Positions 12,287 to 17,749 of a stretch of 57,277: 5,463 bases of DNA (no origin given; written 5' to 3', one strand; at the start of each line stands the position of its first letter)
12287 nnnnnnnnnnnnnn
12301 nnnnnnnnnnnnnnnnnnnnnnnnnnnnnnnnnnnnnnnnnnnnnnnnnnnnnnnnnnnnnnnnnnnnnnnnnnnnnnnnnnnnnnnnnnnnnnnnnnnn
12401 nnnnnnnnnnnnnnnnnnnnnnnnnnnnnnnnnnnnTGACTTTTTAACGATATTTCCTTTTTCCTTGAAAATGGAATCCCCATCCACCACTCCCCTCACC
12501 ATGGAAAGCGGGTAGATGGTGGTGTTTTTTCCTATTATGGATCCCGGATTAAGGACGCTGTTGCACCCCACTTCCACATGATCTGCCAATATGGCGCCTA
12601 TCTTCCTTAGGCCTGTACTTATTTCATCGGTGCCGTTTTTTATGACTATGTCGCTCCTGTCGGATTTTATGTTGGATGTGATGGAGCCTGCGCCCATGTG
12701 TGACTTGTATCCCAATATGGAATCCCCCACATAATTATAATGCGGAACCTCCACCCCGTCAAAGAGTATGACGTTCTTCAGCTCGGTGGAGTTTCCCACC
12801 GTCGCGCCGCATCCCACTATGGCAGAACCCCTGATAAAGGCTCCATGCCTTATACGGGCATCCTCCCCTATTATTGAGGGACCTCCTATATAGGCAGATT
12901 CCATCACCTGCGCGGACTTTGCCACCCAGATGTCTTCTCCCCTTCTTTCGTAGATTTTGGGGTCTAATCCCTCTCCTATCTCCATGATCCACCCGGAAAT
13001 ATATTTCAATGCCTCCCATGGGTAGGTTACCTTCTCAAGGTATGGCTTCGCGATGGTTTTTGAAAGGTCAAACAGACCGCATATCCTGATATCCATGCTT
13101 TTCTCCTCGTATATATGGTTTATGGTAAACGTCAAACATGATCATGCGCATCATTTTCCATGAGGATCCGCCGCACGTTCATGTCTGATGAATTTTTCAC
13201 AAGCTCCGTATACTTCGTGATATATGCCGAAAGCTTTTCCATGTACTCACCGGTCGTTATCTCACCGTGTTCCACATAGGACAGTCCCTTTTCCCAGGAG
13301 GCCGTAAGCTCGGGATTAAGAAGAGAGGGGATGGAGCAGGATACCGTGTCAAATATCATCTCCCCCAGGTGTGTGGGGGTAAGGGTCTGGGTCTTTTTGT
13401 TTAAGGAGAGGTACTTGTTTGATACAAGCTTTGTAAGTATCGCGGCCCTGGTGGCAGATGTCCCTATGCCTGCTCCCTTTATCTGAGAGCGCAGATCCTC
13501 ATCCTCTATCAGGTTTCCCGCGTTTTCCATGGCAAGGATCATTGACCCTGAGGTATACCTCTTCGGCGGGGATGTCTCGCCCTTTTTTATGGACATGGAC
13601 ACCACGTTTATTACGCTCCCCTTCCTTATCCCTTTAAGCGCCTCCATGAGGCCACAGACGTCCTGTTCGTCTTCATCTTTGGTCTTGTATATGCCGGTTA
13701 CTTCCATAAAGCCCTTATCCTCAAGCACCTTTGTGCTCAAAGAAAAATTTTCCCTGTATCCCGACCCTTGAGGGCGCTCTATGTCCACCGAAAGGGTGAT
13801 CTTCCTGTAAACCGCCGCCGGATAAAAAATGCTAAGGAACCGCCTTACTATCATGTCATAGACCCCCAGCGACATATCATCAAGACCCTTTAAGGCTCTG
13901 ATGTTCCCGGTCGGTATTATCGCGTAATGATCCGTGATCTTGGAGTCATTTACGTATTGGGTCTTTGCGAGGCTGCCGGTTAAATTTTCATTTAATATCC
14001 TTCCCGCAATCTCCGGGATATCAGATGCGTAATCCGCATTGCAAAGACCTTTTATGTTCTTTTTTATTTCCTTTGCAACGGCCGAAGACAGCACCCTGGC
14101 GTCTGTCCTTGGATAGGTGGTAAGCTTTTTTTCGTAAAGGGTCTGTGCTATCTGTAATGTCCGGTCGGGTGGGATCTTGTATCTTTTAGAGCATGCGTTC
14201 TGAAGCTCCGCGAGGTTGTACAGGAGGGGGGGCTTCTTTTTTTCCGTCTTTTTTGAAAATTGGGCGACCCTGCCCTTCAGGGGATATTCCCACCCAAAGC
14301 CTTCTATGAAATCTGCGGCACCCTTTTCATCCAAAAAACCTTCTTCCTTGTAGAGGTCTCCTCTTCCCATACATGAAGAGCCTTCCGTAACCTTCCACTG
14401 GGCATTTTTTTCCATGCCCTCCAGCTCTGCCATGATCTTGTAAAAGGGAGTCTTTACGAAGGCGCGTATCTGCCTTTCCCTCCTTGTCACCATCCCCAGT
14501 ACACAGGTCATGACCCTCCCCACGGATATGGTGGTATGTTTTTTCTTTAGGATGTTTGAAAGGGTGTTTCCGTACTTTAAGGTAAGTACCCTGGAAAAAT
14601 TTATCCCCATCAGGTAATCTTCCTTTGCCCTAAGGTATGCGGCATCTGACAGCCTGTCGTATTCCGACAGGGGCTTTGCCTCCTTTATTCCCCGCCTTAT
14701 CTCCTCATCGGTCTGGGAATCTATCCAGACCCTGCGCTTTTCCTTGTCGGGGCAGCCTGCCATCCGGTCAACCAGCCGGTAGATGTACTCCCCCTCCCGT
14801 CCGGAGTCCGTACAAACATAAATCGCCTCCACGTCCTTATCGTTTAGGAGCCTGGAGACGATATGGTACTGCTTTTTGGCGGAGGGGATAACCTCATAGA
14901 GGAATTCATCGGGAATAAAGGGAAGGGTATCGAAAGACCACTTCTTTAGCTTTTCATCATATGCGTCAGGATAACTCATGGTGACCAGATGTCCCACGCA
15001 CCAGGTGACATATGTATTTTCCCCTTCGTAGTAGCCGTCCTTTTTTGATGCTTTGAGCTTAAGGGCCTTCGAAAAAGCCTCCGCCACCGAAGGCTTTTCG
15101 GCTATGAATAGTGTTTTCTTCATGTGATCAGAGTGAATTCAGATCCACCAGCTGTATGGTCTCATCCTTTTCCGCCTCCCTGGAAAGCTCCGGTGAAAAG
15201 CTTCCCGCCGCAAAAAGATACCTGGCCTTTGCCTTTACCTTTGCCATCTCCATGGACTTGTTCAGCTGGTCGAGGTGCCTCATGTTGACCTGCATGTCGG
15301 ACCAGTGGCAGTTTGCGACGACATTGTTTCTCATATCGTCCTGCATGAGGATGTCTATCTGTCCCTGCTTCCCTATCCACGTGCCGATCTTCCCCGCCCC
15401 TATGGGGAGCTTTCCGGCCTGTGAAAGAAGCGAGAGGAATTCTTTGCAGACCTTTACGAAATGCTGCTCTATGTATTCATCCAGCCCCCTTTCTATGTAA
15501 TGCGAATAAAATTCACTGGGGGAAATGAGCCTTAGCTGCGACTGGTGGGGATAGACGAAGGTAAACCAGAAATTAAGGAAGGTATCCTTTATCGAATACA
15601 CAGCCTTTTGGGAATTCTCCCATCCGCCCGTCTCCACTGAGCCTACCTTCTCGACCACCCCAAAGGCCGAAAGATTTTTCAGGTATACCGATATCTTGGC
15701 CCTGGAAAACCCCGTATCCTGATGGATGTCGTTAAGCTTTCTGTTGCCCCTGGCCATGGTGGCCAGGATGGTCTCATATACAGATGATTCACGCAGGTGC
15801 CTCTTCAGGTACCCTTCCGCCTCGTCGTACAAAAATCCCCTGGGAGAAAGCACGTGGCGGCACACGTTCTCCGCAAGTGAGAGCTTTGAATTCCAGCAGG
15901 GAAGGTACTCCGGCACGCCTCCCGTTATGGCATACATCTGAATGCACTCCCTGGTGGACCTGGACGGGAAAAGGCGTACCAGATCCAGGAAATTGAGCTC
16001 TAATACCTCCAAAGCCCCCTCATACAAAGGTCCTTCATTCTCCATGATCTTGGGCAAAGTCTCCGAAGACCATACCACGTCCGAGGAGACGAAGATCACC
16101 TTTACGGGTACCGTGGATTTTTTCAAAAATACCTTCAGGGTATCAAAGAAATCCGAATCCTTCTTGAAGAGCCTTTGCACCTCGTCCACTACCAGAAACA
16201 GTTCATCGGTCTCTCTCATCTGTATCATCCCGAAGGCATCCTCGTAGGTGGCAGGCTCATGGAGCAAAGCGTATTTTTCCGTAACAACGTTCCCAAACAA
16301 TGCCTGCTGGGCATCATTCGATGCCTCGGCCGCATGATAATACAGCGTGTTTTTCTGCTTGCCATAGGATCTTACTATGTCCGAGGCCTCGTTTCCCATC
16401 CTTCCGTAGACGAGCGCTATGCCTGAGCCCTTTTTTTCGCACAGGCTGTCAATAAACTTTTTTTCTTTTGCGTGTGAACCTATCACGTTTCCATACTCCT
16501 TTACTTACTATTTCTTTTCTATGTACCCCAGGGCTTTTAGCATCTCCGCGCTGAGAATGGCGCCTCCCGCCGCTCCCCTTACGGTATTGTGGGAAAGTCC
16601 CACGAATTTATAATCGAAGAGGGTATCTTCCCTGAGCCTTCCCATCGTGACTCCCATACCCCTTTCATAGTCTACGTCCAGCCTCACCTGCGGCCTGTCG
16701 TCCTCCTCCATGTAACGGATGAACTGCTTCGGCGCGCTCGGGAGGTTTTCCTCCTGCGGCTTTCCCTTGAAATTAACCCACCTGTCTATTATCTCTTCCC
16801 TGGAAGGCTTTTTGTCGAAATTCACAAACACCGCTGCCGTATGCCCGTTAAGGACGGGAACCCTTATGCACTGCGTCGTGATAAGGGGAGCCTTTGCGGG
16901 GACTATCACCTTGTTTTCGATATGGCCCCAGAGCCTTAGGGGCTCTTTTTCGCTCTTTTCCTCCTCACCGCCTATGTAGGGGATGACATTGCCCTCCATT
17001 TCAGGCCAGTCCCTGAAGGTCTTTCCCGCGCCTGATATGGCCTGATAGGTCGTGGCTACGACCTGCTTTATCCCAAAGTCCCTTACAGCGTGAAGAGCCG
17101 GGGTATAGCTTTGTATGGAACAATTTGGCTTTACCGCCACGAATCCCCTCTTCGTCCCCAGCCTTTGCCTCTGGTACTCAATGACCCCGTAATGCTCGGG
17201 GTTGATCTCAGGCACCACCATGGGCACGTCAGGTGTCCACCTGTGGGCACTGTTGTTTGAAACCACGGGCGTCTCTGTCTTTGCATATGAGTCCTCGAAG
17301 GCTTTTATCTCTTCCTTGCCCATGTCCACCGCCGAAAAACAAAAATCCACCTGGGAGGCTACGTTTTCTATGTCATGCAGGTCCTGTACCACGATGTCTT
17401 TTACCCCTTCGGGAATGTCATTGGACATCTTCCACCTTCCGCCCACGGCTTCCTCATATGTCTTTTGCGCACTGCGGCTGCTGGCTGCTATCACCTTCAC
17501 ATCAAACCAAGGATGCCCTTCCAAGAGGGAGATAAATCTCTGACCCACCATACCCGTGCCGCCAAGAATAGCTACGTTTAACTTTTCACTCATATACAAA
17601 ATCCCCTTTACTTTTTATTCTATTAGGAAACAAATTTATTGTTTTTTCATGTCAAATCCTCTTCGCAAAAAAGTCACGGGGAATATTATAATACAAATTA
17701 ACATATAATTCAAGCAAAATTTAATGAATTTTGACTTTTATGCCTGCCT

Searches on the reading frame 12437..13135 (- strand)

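Call 49: search_protein_families(library=pfam, proteins=[window:12437-13135:-], max_evalue=0.001)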
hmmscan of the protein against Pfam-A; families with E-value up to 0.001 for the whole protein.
window:12437-13135:- (233 aa): 3 families
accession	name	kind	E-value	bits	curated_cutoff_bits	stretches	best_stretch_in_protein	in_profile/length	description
PF25084.1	LbH_EIF2B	-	6.5e-13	49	54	1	68-152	3-86/105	EIF2B subunit epsilon LbH domain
PF00132.30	Hexapep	-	9.4e-13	47.7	27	2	181-215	2-36/36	Bacterial transferase hexapeptide (six repeats)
PF24894.1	Hexapep_GlmU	-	0.00025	21.5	23.3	0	86-137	34-84/104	GlmU-like, C-terminal hexapeptide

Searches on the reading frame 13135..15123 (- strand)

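Call 49: search_protein_families(library=pfam, proteins=[window:13135-15123:-], max_evalue=0.001)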
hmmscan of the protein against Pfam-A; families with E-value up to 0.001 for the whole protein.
window:13135-15123:- (663 aa): 2 families
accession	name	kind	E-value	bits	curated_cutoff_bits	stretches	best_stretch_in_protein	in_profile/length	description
PF01131.25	Topoisom_bac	-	2.4e-100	336.9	35.1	1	154-628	2-410/411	DNA topoisomerase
PF01751.28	Toprim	-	1.4e-09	38.5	23.1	1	4-123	1-81/96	Toprim domain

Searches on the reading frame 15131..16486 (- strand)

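Call 49: search_protein_families(library=pfam, proteins=[window:15131-16486:-], max_evalue=0.001)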
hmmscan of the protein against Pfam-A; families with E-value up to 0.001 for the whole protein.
window:15131-16486:- (452 aa): 4 families
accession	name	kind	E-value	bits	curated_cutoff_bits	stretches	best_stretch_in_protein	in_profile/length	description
PF03008.20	DUF234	-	1.9e-15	57.5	22.5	1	307-400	1-94/100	Archaea bacterial proteins of unknown function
PF01978.25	TrmB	-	7.7e-05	22.9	25.6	1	232-283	9-57/68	Sugar-specific transcriptional regulator TrmB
PF04471.18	Mrr_cat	-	0.00012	22.6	21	1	372-452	31-111/115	Restriction endonuclease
PF01637.24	ATPase_2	-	0.00038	20.8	33.2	0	10-195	9-222/225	ATPase domain predominantly from Archaea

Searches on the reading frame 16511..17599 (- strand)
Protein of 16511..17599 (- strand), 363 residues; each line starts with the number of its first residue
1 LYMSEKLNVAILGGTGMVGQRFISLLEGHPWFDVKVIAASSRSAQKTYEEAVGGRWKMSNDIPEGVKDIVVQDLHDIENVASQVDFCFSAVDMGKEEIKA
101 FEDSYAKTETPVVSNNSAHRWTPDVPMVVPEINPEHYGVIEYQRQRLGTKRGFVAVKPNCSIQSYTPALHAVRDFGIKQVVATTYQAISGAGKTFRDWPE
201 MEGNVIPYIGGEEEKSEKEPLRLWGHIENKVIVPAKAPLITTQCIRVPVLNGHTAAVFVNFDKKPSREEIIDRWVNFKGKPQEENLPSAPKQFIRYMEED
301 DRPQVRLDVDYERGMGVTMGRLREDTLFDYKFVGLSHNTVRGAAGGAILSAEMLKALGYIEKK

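Call 46: search_protein_families(library=pfam, proteins=[window:16511-17599:-], max_evalue=0.0001)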
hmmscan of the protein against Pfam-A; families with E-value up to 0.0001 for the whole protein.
window:16511-17599:- (363 aa): 2 families
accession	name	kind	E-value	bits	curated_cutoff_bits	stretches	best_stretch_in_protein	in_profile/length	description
PF01118.30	Semialdhyde_dh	-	1.2e-28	100.3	26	1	8-137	1-118/121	Semialdehyde dehydrogenase, NAD binding domain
PF02774.23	Semialdhyde_dhC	-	2.5e-26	93.4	26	1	173-340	5-183/184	Semialdehyde dehydrogenase, dimerisation domain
